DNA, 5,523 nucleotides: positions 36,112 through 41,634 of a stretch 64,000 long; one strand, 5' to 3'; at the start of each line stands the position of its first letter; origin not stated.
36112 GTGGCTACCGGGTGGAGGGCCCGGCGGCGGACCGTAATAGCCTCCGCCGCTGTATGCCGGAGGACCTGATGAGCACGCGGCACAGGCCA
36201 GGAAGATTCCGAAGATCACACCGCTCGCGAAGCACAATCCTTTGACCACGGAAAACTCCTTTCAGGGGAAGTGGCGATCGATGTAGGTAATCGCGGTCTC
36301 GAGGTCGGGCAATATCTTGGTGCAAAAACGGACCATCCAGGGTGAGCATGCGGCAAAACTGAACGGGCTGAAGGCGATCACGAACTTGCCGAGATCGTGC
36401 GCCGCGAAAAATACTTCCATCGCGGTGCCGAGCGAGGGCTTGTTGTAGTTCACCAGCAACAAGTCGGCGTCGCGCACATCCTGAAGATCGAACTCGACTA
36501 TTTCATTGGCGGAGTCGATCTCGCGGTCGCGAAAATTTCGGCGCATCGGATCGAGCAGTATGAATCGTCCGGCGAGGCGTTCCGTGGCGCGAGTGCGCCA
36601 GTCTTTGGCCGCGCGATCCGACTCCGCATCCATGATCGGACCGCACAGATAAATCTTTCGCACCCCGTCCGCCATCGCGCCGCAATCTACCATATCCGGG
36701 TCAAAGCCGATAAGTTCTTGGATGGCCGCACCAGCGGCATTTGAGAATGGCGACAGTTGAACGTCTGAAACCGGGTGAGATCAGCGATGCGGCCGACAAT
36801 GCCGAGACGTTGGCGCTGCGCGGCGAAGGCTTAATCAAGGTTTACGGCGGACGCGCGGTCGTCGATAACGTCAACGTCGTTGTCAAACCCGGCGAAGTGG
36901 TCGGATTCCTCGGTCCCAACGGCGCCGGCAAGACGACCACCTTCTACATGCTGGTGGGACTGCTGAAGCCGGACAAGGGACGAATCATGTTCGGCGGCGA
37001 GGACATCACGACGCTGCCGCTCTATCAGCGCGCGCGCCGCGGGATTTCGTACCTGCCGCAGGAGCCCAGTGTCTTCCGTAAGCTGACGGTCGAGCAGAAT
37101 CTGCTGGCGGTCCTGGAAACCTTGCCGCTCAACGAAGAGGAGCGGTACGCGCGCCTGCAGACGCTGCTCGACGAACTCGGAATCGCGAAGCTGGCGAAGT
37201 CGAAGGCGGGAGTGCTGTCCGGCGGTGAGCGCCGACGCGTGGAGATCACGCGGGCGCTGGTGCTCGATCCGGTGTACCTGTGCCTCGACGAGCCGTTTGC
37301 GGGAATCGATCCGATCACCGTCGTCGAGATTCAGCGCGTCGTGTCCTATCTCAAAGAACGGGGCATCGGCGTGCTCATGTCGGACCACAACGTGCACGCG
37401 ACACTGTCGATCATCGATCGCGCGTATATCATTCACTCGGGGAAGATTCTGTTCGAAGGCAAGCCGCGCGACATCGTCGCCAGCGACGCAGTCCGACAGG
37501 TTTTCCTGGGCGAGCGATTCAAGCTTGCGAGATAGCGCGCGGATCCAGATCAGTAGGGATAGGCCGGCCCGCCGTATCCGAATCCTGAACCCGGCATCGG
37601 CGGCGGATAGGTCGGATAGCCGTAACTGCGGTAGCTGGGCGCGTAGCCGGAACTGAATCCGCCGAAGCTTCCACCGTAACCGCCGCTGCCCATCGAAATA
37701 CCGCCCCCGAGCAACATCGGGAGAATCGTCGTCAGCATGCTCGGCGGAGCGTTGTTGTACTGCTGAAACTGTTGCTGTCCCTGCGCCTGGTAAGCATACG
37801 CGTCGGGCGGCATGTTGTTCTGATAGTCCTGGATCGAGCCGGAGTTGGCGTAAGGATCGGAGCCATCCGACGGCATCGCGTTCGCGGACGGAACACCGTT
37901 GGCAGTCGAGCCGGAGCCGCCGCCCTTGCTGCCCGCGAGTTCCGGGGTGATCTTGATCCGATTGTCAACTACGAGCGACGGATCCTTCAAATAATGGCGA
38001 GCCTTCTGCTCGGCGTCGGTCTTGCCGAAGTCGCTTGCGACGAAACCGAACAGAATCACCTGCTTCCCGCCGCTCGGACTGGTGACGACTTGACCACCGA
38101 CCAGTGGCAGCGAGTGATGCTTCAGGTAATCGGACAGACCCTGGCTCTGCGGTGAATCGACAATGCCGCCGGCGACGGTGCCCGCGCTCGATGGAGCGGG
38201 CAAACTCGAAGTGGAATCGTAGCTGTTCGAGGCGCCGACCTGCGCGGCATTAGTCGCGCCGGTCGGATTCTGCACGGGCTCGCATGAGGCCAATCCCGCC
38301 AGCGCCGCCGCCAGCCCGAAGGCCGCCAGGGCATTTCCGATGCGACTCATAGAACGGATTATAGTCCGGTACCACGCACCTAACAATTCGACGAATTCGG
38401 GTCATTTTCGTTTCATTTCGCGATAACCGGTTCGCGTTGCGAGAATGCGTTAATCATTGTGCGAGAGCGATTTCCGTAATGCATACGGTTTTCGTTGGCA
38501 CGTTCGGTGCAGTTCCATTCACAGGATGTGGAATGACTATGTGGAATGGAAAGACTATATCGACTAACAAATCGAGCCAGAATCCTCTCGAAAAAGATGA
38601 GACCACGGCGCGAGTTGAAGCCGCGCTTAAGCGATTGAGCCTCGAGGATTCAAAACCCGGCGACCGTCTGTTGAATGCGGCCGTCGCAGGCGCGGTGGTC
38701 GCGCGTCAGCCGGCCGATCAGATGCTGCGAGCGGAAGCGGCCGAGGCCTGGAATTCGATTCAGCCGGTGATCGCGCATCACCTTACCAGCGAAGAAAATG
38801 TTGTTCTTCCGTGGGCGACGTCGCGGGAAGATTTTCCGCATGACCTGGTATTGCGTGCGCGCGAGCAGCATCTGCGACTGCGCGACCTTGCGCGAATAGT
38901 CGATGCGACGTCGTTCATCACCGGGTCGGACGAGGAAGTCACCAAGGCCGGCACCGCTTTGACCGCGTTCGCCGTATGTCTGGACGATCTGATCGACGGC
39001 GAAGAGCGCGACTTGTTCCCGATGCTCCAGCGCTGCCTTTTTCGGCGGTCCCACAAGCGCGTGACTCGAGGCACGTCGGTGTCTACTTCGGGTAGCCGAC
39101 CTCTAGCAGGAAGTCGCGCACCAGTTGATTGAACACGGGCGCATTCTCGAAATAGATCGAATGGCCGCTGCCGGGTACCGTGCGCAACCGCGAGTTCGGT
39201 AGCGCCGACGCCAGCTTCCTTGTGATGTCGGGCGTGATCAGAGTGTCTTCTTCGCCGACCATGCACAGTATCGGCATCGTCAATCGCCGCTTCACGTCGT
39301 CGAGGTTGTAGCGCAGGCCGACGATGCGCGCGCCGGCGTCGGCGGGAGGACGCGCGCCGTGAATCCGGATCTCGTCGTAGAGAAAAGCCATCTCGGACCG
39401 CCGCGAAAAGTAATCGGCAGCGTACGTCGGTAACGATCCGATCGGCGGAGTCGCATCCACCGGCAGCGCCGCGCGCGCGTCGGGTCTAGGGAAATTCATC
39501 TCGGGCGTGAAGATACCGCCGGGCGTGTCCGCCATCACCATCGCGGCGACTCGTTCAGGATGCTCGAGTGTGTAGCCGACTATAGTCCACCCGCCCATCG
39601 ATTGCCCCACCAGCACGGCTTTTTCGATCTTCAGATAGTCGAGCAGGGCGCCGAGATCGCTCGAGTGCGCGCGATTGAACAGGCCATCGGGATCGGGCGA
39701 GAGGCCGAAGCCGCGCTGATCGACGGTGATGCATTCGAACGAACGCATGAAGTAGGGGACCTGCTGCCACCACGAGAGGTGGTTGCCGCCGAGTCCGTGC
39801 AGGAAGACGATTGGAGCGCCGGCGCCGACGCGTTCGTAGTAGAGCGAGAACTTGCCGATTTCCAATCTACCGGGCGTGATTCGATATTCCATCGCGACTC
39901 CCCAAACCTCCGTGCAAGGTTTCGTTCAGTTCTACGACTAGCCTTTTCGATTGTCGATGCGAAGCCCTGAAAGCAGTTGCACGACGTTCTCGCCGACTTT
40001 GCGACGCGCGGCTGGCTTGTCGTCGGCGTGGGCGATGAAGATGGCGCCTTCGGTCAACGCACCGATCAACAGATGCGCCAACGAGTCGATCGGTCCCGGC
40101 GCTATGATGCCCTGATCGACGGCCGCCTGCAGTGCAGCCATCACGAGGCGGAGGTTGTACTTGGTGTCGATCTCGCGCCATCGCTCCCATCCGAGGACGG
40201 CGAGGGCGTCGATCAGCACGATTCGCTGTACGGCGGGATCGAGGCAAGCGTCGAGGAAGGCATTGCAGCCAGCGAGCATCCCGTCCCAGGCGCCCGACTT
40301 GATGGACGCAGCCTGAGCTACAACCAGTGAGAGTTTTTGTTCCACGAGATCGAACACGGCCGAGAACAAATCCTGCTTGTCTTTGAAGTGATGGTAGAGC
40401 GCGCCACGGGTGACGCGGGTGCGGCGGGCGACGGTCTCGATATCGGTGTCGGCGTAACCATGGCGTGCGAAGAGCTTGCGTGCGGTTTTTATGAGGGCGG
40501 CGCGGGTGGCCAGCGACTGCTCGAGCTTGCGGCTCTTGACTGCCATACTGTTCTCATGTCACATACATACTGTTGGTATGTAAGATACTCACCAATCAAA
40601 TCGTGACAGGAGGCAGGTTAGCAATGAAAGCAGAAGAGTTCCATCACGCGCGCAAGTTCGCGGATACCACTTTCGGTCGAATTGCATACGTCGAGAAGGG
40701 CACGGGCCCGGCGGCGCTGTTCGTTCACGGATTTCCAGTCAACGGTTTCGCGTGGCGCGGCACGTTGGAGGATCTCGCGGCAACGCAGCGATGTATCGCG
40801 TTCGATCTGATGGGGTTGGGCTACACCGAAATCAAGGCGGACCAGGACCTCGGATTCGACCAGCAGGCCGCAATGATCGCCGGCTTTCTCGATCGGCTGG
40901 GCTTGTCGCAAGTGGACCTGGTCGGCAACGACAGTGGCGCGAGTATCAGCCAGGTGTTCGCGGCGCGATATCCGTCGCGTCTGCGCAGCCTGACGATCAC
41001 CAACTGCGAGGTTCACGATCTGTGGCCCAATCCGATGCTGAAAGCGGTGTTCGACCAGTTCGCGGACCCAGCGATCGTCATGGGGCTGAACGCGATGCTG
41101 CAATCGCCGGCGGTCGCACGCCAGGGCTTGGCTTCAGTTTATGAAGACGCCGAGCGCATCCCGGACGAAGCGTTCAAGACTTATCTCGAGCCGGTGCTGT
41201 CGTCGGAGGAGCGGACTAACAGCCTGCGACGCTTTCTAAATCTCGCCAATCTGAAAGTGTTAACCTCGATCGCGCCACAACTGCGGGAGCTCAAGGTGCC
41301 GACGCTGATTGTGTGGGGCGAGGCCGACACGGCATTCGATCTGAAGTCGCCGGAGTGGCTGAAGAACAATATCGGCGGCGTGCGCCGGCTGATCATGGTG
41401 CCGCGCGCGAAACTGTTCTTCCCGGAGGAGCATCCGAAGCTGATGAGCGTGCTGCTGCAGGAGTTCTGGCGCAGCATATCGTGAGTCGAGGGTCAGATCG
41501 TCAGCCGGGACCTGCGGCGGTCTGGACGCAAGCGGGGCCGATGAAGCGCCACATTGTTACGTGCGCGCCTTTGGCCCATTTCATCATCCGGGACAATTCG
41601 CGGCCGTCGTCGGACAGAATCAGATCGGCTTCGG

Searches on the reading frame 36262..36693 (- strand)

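Call 14: search_protein_families(library=pfam, proteins=[window:36262-36693:-], max_evalue=0.00001)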
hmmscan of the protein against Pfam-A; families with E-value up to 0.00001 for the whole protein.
window:36262-36693:- (143 aa): 2 families
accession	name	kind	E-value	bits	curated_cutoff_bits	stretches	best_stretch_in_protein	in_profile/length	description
PF05014.21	Nuc_deoxyrib_tr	-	7.4e-09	36.2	28.8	1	14-109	1-97/117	Nucleoside 2-deoxyribosyltransferase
PF15891.11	Nuc_deoxyri_tr2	-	9.2e-07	29.6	30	1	13-107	3-100/105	Nucleoside 2-deoxyribosyltransferase like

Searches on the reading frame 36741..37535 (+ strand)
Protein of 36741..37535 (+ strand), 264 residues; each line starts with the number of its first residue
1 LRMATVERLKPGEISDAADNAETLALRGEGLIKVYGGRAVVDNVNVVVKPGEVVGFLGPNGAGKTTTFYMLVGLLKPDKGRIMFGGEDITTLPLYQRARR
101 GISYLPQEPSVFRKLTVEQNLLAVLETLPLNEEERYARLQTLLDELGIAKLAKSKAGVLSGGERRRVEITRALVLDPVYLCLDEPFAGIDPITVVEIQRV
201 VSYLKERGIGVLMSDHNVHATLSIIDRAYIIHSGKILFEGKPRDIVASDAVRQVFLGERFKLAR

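Call 14: search_protein_families(library=pfam, proteins=[window:36741-37535:+], max_evalue=0.00001)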
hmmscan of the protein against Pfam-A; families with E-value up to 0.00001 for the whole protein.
window:36741-37535:+ (264 aa): 1 family
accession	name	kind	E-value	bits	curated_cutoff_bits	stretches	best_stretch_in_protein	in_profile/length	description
PF00005.33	ABC_tran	-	5.3e-35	121.4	25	1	42-187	2-137/137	ABC transporter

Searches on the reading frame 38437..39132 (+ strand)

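Call 14: search_protein_families(library=pfam, proteins=[window:38437-39132:+], max_evalue=0.00001)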
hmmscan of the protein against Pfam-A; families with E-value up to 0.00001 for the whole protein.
window:38437-39132:+ (231 aa): 1 family
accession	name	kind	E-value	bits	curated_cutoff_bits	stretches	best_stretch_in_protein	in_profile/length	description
PF01814.28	Hemerythrin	-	3.2e-09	37.8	25.3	1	89-197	25-127/127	Hemerythrin HHE cation binding domain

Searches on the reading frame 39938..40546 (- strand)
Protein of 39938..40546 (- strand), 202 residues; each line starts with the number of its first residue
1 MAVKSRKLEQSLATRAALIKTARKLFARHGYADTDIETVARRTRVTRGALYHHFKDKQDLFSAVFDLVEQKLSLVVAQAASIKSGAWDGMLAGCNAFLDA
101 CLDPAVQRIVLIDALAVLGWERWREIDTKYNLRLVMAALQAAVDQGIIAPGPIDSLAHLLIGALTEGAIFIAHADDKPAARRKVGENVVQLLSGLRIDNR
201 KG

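Call 15: search_protein_families(library=pfam, proteins=[window:39938-40546:-], max_evalue=0.00001)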
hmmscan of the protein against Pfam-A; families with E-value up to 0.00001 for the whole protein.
window:39938-40546:- (202 aa): 2 families
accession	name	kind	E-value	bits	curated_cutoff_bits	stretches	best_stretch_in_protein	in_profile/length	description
PF21351.2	TetR_C_41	-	4.2e-37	127.2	27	1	87-195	1-108/108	Tetracyclin repressor-like, C-terminal domain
PF00440.29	TetR_N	-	1.8e-16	60.1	24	1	18-64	1-47/47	Bacterial regulatory proteins, tetR family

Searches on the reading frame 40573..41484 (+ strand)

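Call 15: search_protein_families(library=pfam, proteins=[window:40573-41484:+], max_evalue=0.00001)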
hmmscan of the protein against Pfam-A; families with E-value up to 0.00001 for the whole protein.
window:40573-41484:+ (303 aa): 2 families
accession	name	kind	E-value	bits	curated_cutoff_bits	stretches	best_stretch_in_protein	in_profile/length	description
PF00561.26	Abhydrolase_1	-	1.6e-22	80.8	25.8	1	49-274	4-232/245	alpha/beta hydrolase fold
PF12697.13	Abhydrolase_6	-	2.3e-12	48.5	26.3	1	49-289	2-212/217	Alpha/beta hydrolase family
